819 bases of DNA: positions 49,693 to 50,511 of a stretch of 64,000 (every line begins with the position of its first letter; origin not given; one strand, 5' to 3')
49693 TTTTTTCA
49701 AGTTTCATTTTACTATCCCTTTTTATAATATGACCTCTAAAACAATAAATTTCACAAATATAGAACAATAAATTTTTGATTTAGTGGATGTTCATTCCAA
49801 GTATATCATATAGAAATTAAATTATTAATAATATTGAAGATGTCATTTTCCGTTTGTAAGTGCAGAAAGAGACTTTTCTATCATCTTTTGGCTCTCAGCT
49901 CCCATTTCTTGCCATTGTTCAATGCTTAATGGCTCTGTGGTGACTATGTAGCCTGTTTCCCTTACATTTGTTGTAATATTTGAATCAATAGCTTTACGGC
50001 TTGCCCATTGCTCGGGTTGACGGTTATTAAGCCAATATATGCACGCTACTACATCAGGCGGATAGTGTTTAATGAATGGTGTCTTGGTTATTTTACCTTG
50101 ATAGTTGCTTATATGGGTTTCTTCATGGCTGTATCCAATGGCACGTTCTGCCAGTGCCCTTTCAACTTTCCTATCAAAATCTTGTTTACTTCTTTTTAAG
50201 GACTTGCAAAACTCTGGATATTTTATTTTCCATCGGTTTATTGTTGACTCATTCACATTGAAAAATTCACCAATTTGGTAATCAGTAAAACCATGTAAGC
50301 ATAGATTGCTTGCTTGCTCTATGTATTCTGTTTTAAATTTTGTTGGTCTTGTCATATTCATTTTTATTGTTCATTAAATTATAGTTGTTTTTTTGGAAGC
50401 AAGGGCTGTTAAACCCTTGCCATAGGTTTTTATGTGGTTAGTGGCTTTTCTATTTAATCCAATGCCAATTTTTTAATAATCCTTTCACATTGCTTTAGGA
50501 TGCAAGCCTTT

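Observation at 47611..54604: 6.9-kb tRNA-Phe-integrated satellite-like island with integrase, AlpA, a TerS-like gene and large AT-rich orphan cargo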

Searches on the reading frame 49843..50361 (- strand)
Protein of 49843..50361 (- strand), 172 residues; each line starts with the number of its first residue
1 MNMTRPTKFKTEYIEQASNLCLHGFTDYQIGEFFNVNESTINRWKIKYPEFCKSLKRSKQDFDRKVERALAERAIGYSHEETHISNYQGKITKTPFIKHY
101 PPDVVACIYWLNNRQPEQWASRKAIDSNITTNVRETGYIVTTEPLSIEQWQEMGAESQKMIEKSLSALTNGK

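Call 5: search_protein_families(library=pfam, proteins=[window:49843-50361:-], max_evalue=0.1)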
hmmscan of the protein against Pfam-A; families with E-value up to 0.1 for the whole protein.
window:49843-50361:- (172 aa): 3 families
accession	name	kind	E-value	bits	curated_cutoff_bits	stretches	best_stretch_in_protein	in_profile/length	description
PF13384.12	HTH_23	-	0.005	17.1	24.6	1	20-45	13-38/50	Homeodomain-like domain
PF06056.18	Terminase_5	-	0.0096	16.3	20.3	1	14-49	3-38/58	Putative ATPase subunit of terminase (gpP-like)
PF13613.12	HTH_Tnp_4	-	0.013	15.5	27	1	23-44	18-39/53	Helix-turn-helix of DDE superfamily endonuclease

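Call 6: search_protein_families(library=phrogs, proteins=[window:49843-50361:-], max_evalue=0.1)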
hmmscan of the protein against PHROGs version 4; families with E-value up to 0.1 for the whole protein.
window:49843-50361:- (172 aa): 11 families
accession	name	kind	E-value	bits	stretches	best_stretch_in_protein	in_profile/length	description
phrog_309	-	head and packaging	8.2e-43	148.6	1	1-134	130-265/319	terminase small subunit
phrog_23444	-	head and packaging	1.3e-07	32.7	1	29-123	2-102/126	terminase small subunit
phrog_28310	-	unknown function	1e-06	29.9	1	23-75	22-74/76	-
phrog_26539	-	unknown function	1.8e-06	28.6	1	2-98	8-104/241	-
phrog_4102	-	head and packaging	0.00012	23.3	1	2-65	8-82/166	terminase small subunit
phrog_2538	-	head and packaging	0.0082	17.2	1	6-61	3-54/129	terminase small subunit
phrog_151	-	integration and excision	0.011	15.3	1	3-57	122-178/582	transposase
phrog_4044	-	head and packaging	0.016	15.7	1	25-160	40-171/180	terminase small subunit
phrog_3746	-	head and packaging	0.028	14.4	1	8-47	7-46/374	terminase large subunit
phrog_509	-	head and packaging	0.037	14.6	1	15-113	12-109/238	terminase small subunit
phrog_191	-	transcription regulation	0.088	14.1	0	26-54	25-53/106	CII-like transcriptional activator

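Call 7: search_protein_families(library=padloc, proteins=[window:49843-50361:-], max_evalue=0.1)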
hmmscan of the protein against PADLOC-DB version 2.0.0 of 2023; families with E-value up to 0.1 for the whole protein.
window:49843-50361:- (172 aa): 1 family
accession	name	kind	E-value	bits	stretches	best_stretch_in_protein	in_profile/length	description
PDLC02584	DrmB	-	0.027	11.3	1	23-71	248-294/445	DrmB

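Call 8: search_protein_families(library=ncbifam, proteins=[window:49843-50361:-], max_evalue=0.1)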
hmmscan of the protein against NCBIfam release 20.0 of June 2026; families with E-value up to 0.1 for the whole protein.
window:49843-50361:- (172 aa): 0 families

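Call 12: find_encoding_contigs(protein=window:49843-50361:-, flank=10000, max_places=10)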
Protein window:49843-50361:- (172 aa): 4 contigs read that carry it; 3 places shown.
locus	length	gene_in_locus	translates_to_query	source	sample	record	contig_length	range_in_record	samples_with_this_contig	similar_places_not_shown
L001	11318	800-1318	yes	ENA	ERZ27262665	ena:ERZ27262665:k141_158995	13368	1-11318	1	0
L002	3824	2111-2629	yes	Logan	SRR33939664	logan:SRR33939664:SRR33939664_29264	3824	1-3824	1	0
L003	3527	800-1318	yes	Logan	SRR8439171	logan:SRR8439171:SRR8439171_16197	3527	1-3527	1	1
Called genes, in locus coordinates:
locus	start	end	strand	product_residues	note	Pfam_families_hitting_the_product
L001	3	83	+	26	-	?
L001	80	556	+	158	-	-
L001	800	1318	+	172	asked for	-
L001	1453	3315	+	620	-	-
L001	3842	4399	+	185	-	PF00239:Resolvase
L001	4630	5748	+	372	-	PF14130:Cap4_nuclease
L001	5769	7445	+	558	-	PF02463:SMC_N (weak)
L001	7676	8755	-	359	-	PF00069:Pkinase, PF07714:PK_Tyr_Ser-Thr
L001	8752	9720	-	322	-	PF00069:Pkinase, PF07714:PK_Tyr_Ser-Thr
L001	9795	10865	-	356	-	-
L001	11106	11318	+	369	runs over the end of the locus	-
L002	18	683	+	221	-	-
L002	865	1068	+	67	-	-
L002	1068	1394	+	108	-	-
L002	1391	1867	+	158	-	-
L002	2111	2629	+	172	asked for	-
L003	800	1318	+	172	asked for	-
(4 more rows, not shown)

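Call 18: find_related_loci(query=window:49843-50361:-, collection=viral_contigs, flank=10000)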
Query window:49843-50361:- (172 aa) in viral_contigs; peptide patterns used: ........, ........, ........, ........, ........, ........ (x = any residue, [..] = any of these).
15 stretches matched a pattern; 9 encode a relative of the query (tblastn E <= 1e-3); 9 distinct loci.
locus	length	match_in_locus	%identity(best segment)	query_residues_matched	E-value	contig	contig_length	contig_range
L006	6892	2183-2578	53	5-134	3e-38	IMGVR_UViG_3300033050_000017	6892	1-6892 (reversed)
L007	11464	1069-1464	53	5-134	3e-38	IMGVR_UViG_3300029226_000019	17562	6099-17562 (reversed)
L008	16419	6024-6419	53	5-134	3e-38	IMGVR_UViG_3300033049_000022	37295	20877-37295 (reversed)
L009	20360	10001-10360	46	3-125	8e-36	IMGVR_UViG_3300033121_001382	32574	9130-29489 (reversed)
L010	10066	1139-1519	46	5-131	5e-35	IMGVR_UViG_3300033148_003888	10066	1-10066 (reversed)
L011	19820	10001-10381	46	5-131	5e-35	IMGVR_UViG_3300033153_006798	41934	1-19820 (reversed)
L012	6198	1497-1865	44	5-126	2e-33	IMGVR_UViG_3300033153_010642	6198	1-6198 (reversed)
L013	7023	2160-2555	42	6-125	2e-26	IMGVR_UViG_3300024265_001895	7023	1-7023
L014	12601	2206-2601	42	6-125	2e-26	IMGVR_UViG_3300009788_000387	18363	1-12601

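Call 26: search_dna_similar(query=window:49843-50361:-, collection=phages, mode=protein, max_rows=30)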
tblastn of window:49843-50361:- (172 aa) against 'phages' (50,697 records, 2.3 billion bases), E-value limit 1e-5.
Records with a match: 408; places in all: 408; records where one place covers at least 80% of the query: 47.
Best place of each record, by identity: <60% 408.
By first word of the organism name: Vibrio 226; Acinetobacter 29; Lactococcus 23; Enterobacteria 19; Riemerella 19; Enterococcus 10; Bacteriophage 8; Salmonella 8; Staphylococcus 8; Escherichia 7; and 25 more.
By host as written in the record: - 217; Acinetobacter baumannii 15; Vibrio cyclitrophicus 14; Lactococcus lactis SMQ-86 10; Enterococcus faecalis 7; Riemerella anatipestifer 6; Lactococcus lactis 6; Vibrio crassostreae 5; and 95 more.
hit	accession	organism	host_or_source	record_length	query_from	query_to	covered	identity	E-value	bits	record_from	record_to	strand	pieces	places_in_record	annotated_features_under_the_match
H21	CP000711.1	Enterobacteria phage CUS-3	Escherichia coli RS218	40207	1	146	85%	43.5%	2e-35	135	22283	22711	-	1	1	phage terminase small subunit | hkbM: hypothetical protein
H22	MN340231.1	Escherichia phage phiv205-1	Escherichia coli APEC DE205B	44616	1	146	85%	43.5%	2e-35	135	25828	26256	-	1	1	HNH homing endonuclease | hypothetical protein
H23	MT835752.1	Bacteriophage sp.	human fecal samples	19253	5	129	73%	50.8%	7e-35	134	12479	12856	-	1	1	record has no annotation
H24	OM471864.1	Acinetobacter phage Cato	Acinetobacter baumannii strain KZ-1102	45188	3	124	71%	51.6%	4e-38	143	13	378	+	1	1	terminase small subunit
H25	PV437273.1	Acinetobacter phage vB_AbaM_A72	Acinetobacter baumannii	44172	3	124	71%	51.6%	4e-38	143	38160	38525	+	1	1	terminase small subunit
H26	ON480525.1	Acinetobacter phage SHI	Acinetobacter baumannii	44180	3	124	71%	51.6%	4e-38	143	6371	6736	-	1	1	record has no annotation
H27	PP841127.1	Acinetobacter phage vB_Ab_01_KEN_01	Acinetobacter baumannii 01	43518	3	124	71%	51.6%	5e-38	143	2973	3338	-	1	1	terminase small subunit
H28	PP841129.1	Acinetobacter phage vB_Ab_01_KEN_02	Acinetobacter baumannii 02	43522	3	124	71%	51.6%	5e-38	143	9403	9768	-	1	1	terminase small subunit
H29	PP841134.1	Acinetobacter phage vB_Ab_02_KEN_02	Acinetobacter baumannii 02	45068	3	124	71%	51.6%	5e-38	143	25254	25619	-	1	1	terminase small subunit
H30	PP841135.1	Acinetobacter phage vB_Ab_1137_KEN_04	Acinetobacter baumannii 02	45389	3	124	71%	51.6%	5e-38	143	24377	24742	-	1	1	terminase small subunit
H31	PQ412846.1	Acinetobacter phage vB_Aba_ZC3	Acinetobacter baumannii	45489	3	124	71%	51.6%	5e-38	143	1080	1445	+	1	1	terminase small subunit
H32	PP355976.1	Acinetobacter phage vB_AbaM_YNAF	Acinetobacter baumannii ST2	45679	3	124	71%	51.6%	5e-38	143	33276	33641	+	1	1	terminase small subunit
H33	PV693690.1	Acinetobacter phage AB_NC1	Acinetobacter baumannii XH386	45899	3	124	71%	51.6%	5e-38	143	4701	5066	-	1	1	terminase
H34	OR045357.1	Acinetobacter phage Ab59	Acinetobacter baumannii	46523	3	124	71%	51.6%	5e-38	143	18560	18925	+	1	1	terminase small subunit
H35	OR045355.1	Acinetobacter phage Ab31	Acinetobacter baumannii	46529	3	124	71%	51.6%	5e-38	143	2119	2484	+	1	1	terminase small subunit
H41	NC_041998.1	Acinetobacter phage AbP2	Acinetobacter baumannii AB2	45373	3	124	71%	51.6%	6e-38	142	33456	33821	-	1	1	terminase small subunit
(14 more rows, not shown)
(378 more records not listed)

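Call 109: get_annotated_region(hit=H41, flank=3000)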
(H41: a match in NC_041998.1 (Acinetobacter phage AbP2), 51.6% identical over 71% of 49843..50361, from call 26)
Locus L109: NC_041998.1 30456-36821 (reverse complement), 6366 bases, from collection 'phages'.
description: Acinetobacter phage AbP2, complete genome.
organism: Acinetobacter phage AbP2 (NCBI taxid 2015804)
taxonomy: Viruses; Duplodnaviria; Heunggongvirae; Uroviricota; Caudoviricetes; Obolenskvirus; Obolenskvirus AbP2
host: Acinetobacter baumannii AB2; source: -; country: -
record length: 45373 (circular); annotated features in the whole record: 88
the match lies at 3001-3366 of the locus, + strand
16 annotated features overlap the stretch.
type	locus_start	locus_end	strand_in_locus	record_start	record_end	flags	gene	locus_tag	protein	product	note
CDS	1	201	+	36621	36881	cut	-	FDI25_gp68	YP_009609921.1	hypothetical protein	-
CDS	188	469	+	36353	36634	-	-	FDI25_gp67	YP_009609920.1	endonuclease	-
CDS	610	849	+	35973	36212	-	-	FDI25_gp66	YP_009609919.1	hypothetical protein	-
CDS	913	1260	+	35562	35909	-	-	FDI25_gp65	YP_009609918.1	hypothetical protein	-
CDS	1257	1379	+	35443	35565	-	-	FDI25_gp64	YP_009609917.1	hypothetical protein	-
CDS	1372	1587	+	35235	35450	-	-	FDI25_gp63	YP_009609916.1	hypothetical protein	-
CDS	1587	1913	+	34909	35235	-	-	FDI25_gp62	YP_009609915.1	hypothetical protein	-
CDS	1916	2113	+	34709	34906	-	-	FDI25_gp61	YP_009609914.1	HTH DNA binding protein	-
CDS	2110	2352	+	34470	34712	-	-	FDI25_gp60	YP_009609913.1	hypothetical protein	-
CDS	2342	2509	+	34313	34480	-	-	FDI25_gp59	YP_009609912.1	hypothetical protein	-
CDS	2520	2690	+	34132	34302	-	-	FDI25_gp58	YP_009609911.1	hypothetical protein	-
CDS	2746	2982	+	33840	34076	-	-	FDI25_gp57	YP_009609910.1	RHS repeat-associated core domain protein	-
CDS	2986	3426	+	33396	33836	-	-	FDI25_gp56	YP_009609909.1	terminase small subunit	-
CDS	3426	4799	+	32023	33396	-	-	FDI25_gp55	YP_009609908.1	terminase large subunit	-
CDS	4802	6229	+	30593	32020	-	-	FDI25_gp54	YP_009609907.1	portal protein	-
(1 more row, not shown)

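Call 116: search_protein_families(library=padloc, proteins=[L001:4630-5748:+, L001:5769-7445:+], max_evalue=0.001)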
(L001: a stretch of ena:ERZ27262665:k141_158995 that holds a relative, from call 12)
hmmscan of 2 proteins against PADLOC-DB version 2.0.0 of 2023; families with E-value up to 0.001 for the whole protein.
L001:4630-5748:+ (372 aa): 12 families
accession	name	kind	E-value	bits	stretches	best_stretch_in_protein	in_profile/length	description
PDLC00238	LmuA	-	2e-110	367.7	1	4-356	4-363/365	DUF4297 domain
PDLC03849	LmuA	-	3.6e-68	228.8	1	1-356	1-366/370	-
PDLC00240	LmuA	-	2.4e-46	156.8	1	11-357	12-362/364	DUF4297 domain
PDLC00243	LmuA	-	7.5e-44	148.7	1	7-356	5-353/361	DUF4297 domain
PDLC00239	LmuA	-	1.5e-35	121.1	1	15-352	12-338/349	DUF4297 domain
PDLC00248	LmuA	-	6e-34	115.8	1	10-356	7-353/359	DUF4297 domain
PDLC00245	LmuA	-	2.9e-30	103.9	1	11-356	16-378/384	DUF4297 domain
PDLC00247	LmuA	-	5.5e-29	99.5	1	9-326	4-331/376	DUF4297 domain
PDLC03848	LmuA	-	3.9e-25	88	1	17-334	6-318/373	-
PDLC00246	LmuA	-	8.2e-18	63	1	11-253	11-244/355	DUF4297 domain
PDLC00260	LmuB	-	2.8e-09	34.5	1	12-179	7-187/388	DUF4297 domain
PDLC00242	LmuA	-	1.4e-07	28.9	1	12-163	7-173/388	DUF4297 domain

L001:5769-7445:+ (558 aa): 35 families (the best 25 are shown)
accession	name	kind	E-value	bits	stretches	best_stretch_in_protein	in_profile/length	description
PDLC00249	LmuB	-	8.5e-206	683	1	1-552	9-560/565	AAA ATPase domain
PDLC03860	LmuB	-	3.1e-152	506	1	2-550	10-560/565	-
PDLC00253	LmuB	-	1.8e-105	351.6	1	2-549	10-553/567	AAA ATPase domain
PDLC00257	LmuB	-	9.4e-97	323.2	1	2-549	10-567/571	AAA ATPase domain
PDLC00254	LmuB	-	3e-90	301.5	1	2-549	10-558/563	AAA ATPase domain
PDLC00255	LmuB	-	1.3e-85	286.3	1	3-546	11-540/550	AAA ATPase domain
PDLC00256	LmuB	-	3.6e-68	228.7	1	2-549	10-558/563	AAA ATPase domain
PDLC00258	LmuB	-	4.1e-61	205.4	1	2-354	10-357/376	AAA ATPase domain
PDLC00251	LmuB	-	4.9e-53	178.6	1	2-518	14-518/556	AAA ATPase domain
PDLC00250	LmuB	-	1.7e-46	157.1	1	2-518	11-524/582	AAA ATPase domain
PDLC03859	LmuB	-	1.3e-45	154.7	1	8-518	13-586/611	-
PDLC00252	LmuB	-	7e-45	151.8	1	3-548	10-552/554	AAA ATPase domain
PDLC03863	LmuB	-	4.6e-17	59.9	1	7-510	13-576/610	-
PDLC03862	LmuB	-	3.6e-10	36.8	1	10-76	19-85/643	-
PDLC03867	LmuB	-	9.8e-10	35.5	1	3-76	10-84/605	-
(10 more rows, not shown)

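Call 121: search_solved_structures(query=window:49843-50361:-, max_evalue=1)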
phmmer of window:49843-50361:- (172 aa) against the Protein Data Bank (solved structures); distinct sequences matched with E-value up to 1: 2.
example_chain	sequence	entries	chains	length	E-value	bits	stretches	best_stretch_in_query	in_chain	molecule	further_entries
3sns_A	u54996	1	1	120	0.65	13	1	123-157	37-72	Lipoprotein 34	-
2yh5_A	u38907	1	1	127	0.72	12.9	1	123-157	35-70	DAPX PROTEIN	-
